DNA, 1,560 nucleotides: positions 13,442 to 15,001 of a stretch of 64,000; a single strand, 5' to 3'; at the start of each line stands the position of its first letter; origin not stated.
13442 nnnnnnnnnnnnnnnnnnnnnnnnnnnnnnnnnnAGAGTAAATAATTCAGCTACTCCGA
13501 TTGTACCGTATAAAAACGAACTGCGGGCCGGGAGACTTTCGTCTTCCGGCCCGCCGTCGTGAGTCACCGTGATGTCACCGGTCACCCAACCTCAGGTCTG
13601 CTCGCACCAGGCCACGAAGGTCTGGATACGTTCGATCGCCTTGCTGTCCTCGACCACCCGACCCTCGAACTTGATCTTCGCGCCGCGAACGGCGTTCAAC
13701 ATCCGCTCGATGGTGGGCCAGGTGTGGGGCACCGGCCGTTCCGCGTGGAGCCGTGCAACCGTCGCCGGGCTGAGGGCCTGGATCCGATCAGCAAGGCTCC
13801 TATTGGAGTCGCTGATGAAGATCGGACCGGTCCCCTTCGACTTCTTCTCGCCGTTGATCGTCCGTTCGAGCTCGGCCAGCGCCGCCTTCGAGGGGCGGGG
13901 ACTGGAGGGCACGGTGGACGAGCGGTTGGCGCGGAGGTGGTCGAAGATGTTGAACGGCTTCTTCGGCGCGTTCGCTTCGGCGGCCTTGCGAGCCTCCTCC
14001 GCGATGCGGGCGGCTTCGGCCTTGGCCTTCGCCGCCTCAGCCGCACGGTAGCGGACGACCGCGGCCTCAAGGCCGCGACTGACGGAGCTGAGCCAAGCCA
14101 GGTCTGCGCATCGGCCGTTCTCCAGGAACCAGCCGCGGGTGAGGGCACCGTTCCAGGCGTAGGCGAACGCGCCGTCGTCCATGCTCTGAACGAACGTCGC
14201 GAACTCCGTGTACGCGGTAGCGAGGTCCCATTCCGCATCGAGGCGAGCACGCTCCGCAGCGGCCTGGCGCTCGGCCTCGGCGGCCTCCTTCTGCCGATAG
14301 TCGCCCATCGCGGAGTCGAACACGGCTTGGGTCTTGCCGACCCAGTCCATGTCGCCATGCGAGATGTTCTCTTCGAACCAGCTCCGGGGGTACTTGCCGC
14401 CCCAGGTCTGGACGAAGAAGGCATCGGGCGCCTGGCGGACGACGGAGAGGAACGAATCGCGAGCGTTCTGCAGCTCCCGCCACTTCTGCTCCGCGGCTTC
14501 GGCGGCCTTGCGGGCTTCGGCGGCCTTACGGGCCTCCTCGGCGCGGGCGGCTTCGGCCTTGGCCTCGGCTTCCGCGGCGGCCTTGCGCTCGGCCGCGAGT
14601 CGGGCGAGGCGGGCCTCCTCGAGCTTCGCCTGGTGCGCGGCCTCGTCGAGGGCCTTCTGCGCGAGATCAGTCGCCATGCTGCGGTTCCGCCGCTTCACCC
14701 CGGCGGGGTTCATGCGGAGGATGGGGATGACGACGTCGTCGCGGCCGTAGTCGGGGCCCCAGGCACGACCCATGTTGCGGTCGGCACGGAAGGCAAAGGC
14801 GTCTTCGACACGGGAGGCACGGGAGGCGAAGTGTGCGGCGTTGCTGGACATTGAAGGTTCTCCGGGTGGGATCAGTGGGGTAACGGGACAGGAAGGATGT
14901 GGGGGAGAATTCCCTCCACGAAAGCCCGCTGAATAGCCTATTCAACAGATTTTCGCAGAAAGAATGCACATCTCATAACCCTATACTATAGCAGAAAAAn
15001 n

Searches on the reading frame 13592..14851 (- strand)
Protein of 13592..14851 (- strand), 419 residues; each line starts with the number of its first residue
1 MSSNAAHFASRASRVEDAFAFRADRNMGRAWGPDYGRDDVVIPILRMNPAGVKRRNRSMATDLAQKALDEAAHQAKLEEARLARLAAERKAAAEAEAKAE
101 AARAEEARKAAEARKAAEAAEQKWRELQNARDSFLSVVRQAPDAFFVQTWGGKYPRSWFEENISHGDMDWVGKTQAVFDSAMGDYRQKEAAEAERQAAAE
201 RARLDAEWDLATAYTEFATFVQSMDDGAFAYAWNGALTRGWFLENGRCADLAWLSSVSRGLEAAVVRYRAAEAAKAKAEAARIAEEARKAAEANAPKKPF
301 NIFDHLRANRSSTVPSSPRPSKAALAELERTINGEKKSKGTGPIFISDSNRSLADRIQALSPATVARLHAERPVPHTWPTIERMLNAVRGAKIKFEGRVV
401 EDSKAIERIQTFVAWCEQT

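Call 4: search_protein_families(library=pfam, proteins=[window:13592-14851:-], max_evalue=1)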
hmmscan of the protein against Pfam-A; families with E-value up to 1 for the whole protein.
window:13592-14851:- (419 aa): 1 family
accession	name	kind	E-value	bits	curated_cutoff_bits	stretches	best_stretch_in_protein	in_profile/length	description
PF09943.14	DUF2175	-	0.43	11.3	25.1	1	249-296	43-90/98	Uncharacterized protein conserved in archaea (DUF2175)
